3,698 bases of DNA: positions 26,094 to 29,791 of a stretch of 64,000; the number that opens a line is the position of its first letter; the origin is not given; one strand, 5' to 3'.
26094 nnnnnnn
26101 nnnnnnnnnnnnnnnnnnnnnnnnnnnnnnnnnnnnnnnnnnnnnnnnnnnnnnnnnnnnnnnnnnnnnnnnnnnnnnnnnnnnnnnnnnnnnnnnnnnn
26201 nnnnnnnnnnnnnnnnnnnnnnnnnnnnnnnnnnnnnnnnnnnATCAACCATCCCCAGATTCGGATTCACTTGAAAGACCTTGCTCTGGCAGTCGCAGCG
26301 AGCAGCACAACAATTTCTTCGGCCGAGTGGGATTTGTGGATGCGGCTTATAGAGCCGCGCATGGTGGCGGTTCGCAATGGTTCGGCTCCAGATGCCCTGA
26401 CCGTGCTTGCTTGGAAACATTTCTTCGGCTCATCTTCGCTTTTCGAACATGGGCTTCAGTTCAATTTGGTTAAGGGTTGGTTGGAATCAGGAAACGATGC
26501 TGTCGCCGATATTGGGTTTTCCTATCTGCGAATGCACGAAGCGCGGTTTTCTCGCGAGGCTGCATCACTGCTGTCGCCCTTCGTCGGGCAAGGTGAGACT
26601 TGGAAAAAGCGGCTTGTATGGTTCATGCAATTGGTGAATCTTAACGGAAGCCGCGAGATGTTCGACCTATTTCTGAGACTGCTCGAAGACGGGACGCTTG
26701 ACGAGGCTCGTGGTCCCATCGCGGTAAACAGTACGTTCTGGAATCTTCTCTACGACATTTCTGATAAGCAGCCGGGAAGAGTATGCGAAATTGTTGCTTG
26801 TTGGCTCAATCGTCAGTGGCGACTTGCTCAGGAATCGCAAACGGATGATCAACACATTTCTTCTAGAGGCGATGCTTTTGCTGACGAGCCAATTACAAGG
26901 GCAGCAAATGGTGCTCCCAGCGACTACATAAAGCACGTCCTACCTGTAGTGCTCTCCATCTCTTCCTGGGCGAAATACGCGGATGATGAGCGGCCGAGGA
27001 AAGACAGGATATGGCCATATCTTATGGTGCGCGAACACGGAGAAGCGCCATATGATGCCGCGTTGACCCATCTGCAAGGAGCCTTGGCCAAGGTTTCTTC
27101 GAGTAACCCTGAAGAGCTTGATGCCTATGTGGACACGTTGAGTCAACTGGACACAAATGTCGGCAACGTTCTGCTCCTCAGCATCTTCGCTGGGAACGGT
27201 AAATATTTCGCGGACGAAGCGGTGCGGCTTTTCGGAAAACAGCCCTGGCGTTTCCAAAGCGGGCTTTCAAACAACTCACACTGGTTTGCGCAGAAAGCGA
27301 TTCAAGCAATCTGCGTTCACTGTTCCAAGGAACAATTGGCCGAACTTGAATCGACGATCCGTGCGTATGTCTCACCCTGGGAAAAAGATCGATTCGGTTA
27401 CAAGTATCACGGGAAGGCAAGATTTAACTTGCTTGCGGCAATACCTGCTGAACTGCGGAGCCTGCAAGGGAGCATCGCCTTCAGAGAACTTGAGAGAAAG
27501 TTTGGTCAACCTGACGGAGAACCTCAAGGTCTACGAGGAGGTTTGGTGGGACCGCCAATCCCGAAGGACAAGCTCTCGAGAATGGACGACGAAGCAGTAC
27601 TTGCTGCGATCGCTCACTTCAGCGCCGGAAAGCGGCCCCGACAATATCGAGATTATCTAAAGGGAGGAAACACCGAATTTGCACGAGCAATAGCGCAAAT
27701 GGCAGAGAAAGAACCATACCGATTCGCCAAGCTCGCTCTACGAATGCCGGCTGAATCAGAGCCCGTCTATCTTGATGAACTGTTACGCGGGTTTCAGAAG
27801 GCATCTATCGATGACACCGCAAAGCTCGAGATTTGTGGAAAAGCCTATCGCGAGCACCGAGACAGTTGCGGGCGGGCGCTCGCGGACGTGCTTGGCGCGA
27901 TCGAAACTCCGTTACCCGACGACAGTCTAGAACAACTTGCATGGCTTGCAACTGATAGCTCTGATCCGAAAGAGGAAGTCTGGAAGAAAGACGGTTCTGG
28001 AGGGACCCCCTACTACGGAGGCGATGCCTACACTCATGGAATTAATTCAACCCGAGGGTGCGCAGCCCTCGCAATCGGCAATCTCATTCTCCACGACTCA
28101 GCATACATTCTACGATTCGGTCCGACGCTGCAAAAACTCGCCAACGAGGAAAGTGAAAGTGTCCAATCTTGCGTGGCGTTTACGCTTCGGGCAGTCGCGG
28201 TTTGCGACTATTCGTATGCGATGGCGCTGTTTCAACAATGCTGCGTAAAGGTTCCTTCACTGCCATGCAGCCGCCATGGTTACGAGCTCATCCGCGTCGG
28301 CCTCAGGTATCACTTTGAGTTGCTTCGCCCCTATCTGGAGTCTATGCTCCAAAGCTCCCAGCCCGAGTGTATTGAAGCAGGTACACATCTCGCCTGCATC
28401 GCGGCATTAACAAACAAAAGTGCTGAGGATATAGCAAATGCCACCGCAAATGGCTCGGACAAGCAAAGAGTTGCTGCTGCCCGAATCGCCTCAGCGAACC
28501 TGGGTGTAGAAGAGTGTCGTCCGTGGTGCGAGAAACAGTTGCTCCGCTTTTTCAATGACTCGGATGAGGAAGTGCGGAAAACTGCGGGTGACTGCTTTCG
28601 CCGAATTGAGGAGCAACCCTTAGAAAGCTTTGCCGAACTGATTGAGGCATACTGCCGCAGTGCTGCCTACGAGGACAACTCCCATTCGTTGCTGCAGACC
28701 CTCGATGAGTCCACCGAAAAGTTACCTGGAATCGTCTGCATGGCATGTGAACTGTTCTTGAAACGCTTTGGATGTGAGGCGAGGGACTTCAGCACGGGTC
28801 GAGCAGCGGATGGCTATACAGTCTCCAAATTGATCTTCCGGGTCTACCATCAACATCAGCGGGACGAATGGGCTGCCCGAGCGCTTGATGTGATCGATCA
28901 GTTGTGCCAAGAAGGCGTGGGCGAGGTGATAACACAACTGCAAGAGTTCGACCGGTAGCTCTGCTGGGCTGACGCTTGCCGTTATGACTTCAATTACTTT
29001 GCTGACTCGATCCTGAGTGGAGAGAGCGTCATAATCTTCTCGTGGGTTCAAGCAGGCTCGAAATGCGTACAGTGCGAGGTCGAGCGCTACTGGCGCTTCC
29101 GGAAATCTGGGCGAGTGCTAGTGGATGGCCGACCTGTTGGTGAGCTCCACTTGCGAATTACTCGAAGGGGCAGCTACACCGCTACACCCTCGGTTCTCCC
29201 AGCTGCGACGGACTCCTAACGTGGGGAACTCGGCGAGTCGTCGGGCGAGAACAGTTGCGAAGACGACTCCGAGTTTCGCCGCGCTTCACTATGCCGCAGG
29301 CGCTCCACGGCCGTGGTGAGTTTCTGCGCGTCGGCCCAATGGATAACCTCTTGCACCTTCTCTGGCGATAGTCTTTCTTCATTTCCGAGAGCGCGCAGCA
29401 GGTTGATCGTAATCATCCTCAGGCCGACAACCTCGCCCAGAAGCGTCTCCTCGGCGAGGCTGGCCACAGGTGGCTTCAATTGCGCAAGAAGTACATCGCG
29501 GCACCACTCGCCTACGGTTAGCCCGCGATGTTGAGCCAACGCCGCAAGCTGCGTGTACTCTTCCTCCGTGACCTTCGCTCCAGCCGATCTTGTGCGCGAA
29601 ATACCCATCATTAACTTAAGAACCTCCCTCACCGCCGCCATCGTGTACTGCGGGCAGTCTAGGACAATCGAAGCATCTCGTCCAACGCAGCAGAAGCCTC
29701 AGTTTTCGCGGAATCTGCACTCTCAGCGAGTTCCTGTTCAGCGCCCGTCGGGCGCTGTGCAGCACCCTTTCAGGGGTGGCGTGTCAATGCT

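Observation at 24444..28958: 1504-aa single-gene candidate defence protein: nuclease-like N-terminus, STAND-type P-loop, ~1000-aa HEAT-like sensor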

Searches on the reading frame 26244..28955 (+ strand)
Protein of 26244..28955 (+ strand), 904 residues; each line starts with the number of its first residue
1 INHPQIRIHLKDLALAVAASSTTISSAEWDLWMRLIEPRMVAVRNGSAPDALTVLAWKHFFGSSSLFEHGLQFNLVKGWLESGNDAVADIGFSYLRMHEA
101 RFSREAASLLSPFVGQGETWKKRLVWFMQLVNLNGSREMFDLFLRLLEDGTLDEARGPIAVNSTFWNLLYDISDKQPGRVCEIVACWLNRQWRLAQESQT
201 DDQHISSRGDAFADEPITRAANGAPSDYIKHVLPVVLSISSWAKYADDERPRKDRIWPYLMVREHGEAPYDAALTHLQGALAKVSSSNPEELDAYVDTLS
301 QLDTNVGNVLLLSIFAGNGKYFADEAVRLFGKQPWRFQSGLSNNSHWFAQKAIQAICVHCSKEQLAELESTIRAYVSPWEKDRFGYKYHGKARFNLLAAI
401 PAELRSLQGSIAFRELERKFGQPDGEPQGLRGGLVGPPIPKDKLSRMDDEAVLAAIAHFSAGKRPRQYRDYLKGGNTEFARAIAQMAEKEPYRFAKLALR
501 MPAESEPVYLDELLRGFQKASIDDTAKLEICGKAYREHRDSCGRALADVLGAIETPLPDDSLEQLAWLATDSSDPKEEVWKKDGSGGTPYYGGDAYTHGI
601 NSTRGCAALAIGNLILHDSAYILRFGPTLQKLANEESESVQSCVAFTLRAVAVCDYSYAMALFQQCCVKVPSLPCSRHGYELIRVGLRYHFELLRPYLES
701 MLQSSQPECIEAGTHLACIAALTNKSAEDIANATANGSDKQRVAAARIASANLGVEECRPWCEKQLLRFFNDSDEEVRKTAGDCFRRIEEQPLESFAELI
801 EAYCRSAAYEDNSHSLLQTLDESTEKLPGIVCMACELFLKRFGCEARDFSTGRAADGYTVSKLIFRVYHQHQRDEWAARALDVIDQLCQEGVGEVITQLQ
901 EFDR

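Call 40: predict_structure(alignment_id=A3)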
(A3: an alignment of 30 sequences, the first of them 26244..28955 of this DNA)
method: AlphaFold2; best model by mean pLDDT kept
length: 904 residues; sequences in the alignment: 30
mean_pLDDT: 87.5   pTM: 0.56
mean pLDDT of the five models: 87.5, 86.9, 85.3, 84.3, 82.8
residues with pLDDT >= 90: 510; 70-90: 331; 50-70: 47; < 50: 16
segments of 3 or more residues with pLDDT < 50: 156-163, 463-466
pLDDT, mean of each block of 10 residues (from residue 1): 84 87 89 91 86 88 91 92 89 89 92 89 84 86 91 55 62 88 92 80 61 84 95 95 85 84 71 92 95 93 93 95 95 91 87 95 94 91 83 94 93 93 78 71 89 88 53 80 91 93 89 90 91 93 94 91 95 82 70 85 94 94 95 92 95 93 93 91 92 93 90 94 91 92 95 91 95 95 86 87 93 89 80 92 79 82 89 88 89 73 55
secondary structure, 60 per line:
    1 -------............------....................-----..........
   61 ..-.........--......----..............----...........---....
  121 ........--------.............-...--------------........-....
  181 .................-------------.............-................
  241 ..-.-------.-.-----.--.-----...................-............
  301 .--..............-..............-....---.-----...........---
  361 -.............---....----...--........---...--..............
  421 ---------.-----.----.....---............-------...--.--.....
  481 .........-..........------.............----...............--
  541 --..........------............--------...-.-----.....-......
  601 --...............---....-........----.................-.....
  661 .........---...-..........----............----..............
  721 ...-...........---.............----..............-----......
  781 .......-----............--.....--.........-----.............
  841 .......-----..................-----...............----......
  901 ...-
elements in order (helices of 4 or more, strands of 3 or more residues): H8-19 H26-45 H51-62 H64-72 H75-80 H85-98 H103-113 H117-128 H137-149 H168-175 H177-197 H211-223 H225-242 H269-287 H289-301 H305-317 H319-332 H334-337 H347-357 H362-374 H378-381 H391-398 H407-420 H441-445 H449-460 H476-489 H491-500 H507-519 H524-538 H543-552 H559-570 H590-593 H595-600 H603-617 H621-624 H626-633 H638-654 H656-669 H677-686 H691-702 H707-723 H725-735 H739-751 H756-769 H775-787 H793-804 H807-811 H814-822 H828-847 H853-870 H876-890 H895-903

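Call 44: fold_search(model_id=the predicted structure, library=pdb)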
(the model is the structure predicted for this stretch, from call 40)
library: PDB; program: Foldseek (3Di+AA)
matches with E <= 10: 1134; with E <= 0.001: 147
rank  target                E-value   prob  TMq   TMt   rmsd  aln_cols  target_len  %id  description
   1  5w0v_B                3.8e-07  1.00  0.26  0.24  32.4      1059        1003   11  Crystal structure of full-length Kluyveromyces lactis Kap123 with histone H4 1-34 (released 2017-11-01)
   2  7z8v_D                9.5e-07  1.00  0.23  0.19  29.0      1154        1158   12  CAND1-SCF-SKP2 (SKP1deldel) CAND1 engaged SCF rocked (released 2023-04-19)
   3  7zbz_D                9.8e-07  1.00  0.22  0.18  24.1      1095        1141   11  CAND1 delhairpin-SCF-SKP2 CAND1 partly engaged SCF partly rocked (released 2023-04-19)
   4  7z8t_D                1.0e-06  1.00  0.23  0.19  23.2      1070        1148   11  CAND1-SCF-SKP2 CAND1 engaged SCF rocked (released 2023-04-19)
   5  7evn_C                2.4e-06  1.00  0.23  0.24  19.0       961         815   10  The cryo-EM structure of the DDX42-SF3b complex (released 2022-08-03)
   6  7onb_C                2.4e-06  1.00  0.20  0.22  18.4       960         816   11  Structure of the U2 5' module of the A3'-SSA complex (released 2021-08-04)
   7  5w0v_A                2.5e-06  1.00  0.25  0.23  32.7      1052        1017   11  Crystal structure of full-length Kluyveromyces lactis Kap123 with histone H4 1-34 (released 2017-11-01)
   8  5ve8_A                3.3e-06  1.00  0.26  0.24  32.6      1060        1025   11  Crystal structure of full-length Kluyveromyces lactis Kap123 with histone H3 1-28 (released 2017-11-01)
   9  4zj7_A                3.7e-06  1.00  0.22  0.21  30.9      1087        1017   11  Crystal structure of the karyopherin Kap121p bound to the extreme C-terminus of the protein phosphatase Cdc14p (released 2015-06-03)
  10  5ve8_B                3.8e-06  1.00  0.26  0.24  32.5      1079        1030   10  Crystal structure of full-length Kluyveromyces lactis Kap123 with histone H3 1-28 (released 2017-11-01)
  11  5vch_A                3.8e-06  1.00  0.25  0.23  33.2      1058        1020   12  Crystal structure of full-length Kluyveromyces lactis Kap123 (released 2017-11-01)
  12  5vch_B                4.3e-06  1.00  0.26  0.24  32.5      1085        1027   12  Crystal structure of full-length Kluyveromyces lactis Kap123 (released 2017-11-01)
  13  4a0c_B                4.4e-06  1.00  0.23  0.19  23.6      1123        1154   11  Structure of the CAND1-CUL4B-RBX1 complex (released 2011-11-30)
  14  7q4o_A                5.5e-06  1.00  0.24  0.25  18.7       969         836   10  Substrate-bound A-like U2 snRNP (released 2022-03-30)
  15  6xte_A                6.3e-06  1.00  0.25  0.22  29.3      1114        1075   11  Human karyopherin RanBP5 (isoform-1) (released 2020-04-22)
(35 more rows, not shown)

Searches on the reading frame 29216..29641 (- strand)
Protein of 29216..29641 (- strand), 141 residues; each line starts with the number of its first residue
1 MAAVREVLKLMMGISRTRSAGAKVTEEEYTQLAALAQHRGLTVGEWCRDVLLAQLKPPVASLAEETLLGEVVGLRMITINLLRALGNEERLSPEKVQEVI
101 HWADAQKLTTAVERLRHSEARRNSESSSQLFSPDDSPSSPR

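Call 11: search_protein_families(library=pfam, proteins=[window:29216-29641:-], max_evalue=0.001)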
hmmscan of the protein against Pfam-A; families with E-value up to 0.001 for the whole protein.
window:29216-29641:- (141 aa): 1 family
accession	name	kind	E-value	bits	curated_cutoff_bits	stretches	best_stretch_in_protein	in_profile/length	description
PF21983.2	NikA-like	-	8.6e-06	26.2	27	1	16-69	3-56/72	Mobilization protein NikA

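Call 53: search_protein_families(library=padloc, proteins=[window:29216-29641:-], max_evalue=0.001)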
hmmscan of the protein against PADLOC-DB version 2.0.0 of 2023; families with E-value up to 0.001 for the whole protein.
window:29216-29641:- (141 aa): 0 families
